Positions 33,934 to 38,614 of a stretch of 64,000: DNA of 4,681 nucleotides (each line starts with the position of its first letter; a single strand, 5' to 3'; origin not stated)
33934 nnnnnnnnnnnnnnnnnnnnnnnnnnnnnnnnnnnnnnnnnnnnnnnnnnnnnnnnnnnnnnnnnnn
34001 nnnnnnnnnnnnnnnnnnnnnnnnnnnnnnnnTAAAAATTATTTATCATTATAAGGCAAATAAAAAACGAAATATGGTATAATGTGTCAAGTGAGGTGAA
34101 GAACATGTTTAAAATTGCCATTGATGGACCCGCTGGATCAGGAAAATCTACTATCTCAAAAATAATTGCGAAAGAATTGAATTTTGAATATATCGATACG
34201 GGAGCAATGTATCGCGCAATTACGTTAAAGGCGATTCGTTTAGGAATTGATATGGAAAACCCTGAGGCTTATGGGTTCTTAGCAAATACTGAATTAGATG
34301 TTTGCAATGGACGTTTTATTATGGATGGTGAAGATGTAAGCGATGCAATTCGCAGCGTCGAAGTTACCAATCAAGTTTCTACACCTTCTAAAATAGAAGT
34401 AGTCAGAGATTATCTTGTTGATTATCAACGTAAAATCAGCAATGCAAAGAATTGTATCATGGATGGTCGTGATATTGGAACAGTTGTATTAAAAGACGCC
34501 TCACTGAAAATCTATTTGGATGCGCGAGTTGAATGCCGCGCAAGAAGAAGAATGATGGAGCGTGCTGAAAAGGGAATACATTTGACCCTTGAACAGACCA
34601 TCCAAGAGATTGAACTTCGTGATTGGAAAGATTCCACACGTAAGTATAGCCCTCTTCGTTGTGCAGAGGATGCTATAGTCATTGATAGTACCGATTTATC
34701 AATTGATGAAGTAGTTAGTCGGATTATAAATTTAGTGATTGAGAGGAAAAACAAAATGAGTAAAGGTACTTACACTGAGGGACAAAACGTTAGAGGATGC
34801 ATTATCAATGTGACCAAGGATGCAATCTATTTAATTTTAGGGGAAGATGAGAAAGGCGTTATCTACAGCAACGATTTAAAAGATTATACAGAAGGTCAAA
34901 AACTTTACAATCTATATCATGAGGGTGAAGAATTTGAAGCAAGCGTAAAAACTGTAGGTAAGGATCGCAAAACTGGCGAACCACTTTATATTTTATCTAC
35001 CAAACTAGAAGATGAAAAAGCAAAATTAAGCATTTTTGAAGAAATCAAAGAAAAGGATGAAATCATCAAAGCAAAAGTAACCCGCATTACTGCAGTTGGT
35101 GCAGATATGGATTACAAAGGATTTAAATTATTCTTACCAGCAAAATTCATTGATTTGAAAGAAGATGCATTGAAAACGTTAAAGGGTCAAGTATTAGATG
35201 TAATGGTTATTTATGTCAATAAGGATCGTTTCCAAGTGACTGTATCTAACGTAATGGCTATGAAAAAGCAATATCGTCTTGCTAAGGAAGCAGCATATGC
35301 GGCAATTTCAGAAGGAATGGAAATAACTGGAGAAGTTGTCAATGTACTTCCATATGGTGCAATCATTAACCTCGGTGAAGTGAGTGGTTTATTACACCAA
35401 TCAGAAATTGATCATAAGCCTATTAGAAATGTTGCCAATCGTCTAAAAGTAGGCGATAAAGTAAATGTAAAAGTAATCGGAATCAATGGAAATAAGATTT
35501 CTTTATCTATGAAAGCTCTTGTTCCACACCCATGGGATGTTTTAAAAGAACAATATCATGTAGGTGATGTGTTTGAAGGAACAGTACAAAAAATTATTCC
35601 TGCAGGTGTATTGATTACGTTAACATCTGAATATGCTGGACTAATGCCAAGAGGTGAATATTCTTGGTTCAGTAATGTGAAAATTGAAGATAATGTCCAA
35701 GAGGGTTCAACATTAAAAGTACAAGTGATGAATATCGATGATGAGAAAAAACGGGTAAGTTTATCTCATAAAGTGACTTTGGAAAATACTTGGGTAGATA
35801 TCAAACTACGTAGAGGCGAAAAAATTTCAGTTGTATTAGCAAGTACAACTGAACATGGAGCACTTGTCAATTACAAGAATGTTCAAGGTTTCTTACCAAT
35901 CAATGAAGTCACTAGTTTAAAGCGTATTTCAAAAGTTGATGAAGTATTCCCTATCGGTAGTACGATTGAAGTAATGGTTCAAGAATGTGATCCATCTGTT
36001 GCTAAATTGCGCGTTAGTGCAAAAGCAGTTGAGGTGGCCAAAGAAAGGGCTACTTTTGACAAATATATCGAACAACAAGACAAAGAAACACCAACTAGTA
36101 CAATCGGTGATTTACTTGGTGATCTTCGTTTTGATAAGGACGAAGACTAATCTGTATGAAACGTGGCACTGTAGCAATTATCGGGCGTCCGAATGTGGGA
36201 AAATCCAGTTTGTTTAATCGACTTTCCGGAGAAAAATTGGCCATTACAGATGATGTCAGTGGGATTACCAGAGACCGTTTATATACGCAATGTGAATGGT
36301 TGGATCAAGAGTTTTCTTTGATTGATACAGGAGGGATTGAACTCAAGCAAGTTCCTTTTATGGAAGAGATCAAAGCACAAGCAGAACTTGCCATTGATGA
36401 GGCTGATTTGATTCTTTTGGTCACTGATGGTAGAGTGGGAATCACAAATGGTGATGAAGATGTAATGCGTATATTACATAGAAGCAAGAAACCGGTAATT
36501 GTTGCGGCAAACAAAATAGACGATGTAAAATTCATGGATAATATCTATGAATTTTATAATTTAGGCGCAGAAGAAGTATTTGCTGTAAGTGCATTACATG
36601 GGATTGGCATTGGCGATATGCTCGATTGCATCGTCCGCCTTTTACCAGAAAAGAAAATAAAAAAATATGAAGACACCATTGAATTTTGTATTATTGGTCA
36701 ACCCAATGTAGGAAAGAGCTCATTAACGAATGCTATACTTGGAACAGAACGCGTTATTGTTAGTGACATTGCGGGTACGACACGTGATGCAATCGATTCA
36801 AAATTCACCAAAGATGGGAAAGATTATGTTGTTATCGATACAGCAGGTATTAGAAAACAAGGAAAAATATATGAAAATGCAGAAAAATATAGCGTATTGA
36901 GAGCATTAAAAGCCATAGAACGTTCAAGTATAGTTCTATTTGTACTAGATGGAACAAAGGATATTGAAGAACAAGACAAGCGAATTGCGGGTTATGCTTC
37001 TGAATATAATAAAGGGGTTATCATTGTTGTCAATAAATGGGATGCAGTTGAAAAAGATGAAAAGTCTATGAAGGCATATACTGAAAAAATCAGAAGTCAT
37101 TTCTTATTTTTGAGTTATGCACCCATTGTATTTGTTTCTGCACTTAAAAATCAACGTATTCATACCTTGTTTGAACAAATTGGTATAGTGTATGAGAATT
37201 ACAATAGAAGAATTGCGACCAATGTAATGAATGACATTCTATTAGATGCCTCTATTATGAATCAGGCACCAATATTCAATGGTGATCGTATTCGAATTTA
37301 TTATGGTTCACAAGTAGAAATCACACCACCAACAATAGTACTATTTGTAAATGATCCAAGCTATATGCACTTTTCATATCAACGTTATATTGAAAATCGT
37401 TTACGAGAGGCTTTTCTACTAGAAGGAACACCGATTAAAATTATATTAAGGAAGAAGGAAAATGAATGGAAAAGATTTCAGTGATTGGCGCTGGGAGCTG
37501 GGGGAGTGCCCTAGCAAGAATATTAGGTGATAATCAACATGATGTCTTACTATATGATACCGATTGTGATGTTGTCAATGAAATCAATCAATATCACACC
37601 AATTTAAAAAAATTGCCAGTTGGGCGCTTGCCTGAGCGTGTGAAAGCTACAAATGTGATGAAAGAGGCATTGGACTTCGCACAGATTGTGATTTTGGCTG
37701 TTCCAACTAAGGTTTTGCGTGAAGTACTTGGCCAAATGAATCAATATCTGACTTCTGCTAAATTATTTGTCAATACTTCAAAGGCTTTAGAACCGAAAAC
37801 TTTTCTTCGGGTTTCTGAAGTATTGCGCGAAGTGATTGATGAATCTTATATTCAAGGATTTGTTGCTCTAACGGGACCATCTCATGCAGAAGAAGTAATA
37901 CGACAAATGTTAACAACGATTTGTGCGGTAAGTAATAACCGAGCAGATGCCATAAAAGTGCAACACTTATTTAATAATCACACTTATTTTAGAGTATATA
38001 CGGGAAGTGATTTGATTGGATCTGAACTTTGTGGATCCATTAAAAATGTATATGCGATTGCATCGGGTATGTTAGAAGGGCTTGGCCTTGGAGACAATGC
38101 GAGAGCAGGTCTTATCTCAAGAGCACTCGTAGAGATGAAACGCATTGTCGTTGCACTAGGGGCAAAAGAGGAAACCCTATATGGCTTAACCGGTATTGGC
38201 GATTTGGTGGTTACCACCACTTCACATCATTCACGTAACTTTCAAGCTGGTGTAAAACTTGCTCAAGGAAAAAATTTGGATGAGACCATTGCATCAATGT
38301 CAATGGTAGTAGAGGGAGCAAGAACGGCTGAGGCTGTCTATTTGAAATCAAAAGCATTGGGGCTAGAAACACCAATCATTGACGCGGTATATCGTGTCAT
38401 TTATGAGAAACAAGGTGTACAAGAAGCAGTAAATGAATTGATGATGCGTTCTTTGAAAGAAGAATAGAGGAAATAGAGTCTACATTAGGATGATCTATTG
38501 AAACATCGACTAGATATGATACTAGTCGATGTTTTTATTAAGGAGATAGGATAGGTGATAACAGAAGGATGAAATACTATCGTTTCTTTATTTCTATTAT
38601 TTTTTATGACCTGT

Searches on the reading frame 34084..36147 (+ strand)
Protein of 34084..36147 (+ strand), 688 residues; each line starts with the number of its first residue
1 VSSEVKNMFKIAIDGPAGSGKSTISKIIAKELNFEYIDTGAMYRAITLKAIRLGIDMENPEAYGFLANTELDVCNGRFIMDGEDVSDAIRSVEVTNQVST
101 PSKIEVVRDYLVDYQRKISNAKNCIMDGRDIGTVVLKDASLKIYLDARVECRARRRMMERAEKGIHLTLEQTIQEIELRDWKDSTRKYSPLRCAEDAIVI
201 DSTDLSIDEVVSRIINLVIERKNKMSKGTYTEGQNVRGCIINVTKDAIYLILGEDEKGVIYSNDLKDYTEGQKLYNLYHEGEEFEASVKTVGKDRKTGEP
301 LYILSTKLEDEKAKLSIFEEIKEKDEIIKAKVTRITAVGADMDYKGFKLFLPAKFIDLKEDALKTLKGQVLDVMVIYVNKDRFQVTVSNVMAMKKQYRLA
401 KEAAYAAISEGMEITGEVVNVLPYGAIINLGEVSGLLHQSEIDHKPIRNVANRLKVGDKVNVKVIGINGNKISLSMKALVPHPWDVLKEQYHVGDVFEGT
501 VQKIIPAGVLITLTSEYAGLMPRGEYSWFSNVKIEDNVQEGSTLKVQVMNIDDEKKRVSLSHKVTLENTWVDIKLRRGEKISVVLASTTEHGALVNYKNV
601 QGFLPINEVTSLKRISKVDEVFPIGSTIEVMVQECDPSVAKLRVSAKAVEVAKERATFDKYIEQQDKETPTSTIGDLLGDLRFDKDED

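Call 15: search_protein_families(library=pfam, proteins=[window:34084-36147:+], max_evalue=0.00001)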
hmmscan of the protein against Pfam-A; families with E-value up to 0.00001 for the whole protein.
window:34084-36147:+ (688 aa): 5 families
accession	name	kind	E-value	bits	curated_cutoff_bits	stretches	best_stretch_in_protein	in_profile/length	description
PF02224.24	Cytidylate_kin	-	3.9e-72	242.8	26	1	11-218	1-209/211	Cytidylate kinase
PF00575.29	S1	-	4.6e-43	145.9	22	3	410-477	4-74/74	S1 RNA binding domain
PF13189.12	Cytidylate_kin2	-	2.9e-10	41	28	1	11-163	2-134/176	Cytidylate kinase-like family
PF23459.1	S1_RRP5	-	8.1e-09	36.4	27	0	494-561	4-71/72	RRP5 S1 domain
PF13238.12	AAA_18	-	4.5e-06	27.6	29.4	0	11-156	1-108/128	AAA domain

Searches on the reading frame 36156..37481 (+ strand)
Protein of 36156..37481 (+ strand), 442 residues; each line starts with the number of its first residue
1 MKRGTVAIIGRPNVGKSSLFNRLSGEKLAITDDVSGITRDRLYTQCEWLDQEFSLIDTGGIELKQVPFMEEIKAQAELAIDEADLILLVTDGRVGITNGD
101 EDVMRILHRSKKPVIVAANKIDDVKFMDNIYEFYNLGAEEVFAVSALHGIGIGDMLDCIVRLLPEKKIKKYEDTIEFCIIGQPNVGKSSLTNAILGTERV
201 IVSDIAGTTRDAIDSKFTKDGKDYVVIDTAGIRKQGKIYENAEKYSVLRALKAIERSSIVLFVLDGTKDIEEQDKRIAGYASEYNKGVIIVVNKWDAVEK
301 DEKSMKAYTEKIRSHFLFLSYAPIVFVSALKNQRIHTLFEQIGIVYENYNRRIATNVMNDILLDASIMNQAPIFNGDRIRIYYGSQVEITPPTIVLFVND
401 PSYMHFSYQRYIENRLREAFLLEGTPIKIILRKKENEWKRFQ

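Call 15: search_protein_families(library=pfam, proteins=[window:36156-37481:+], max_evalue=0.00001)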
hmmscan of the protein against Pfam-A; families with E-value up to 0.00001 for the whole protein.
window:36156-37481:+ (442 aa): 9 families
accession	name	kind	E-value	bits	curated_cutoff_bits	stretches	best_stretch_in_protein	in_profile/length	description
PF01926.29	MMR_HSR1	-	3.6e-59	198.2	21.9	2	177-294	2-113/113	50S ribosome-binding GTPase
PF14714.11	KH_dom-like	-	6.2e-30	103.8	27.3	1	352-432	1-81/81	KH-domain-like of EngA bacterial GTPase enzymes, C-terminal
PF00009.33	GTP_EFTU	-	2.7e-27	96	26.5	2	34-164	52-187/188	Elongation factor Tu GTP binding domain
PF02421.24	FeoB_N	-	5.3e-27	94.7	27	2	176-342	2-156/156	Ferrous iron transport protein B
PF00350.29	Dynamin_N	-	1.7e-15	57.9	27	0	218-294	97-167/168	Dynamin family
PF04548.22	AIG1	-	2.5e-14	53.6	27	1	179-309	5-138/212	AIG1 family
PF03193.22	RsgA_GTPase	-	3e-12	47.2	30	0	168-234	100-170/174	RsgA GTPase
PF10662.15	PduV-EutP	-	1.3e-09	38.4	21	0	6-158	4-140/143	Ethanolamine utilisation - propanediol utilisation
PF08477.19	Roc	-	6.7e-08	33.2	27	0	6-122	2-119/119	Ras of Complex, Roc, domain of DAPkinase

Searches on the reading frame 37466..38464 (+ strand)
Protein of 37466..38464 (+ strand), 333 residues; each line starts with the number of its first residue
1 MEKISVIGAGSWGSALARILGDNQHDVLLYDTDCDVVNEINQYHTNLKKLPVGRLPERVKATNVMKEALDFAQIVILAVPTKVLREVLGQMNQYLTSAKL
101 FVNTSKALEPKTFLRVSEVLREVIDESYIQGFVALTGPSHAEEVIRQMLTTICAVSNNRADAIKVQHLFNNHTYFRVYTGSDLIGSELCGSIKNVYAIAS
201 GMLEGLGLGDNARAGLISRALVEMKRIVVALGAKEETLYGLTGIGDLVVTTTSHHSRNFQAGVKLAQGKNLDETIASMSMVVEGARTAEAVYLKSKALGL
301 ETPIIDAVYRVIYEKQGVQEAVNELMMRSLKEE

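Call 16: search_protein_families(library=pfam, proteins=[window:37466-38464:+], max_evalue=0.00001)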
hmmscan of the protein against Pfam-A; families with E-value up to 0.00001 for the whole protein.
window:37466-38464:+ (333 aa): 6 families
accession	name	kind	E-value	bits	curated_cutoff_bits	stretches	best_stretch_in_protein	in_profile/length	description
PF07479.19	NAD_Gly3P_dh_C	-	1.9e-51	174.5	25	1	182-322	1-141/142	NAD-dependent glycerol-3-phosphate dehydrogenase C-terminus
PF01210.29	NAD_Gly3P_dh_N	-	3.9e-44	150.8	23.1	1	3-160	1-156/158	NAD-dependent glycerol-3-phosphate dehydrogenase N-terminus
PF20618.3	GPD_NAD_C_bact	-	1.7e-17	64.2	27.6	1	242-308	1-66/66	Bacterial GPD, NAD-dependent C-terminal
PF03807.23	F420_oxidored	-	1.7e-08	35.4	21.6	1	3-104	1-91/94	NADP oxidoreductase coenzyme F420-dependent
PF03721.20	UDPG_MGDP_dh_N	-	2.7e-07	30.8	27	1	3-83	2-88/187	UDP-glucose/GDP-mannose dehydrogenase family, NAD binding domain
PF03446.21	NAD_binding_2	-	6.8e-06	26.6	21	0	3-107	1-95/161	NAD binding domain of 6-phosphogluconate dehydrogenase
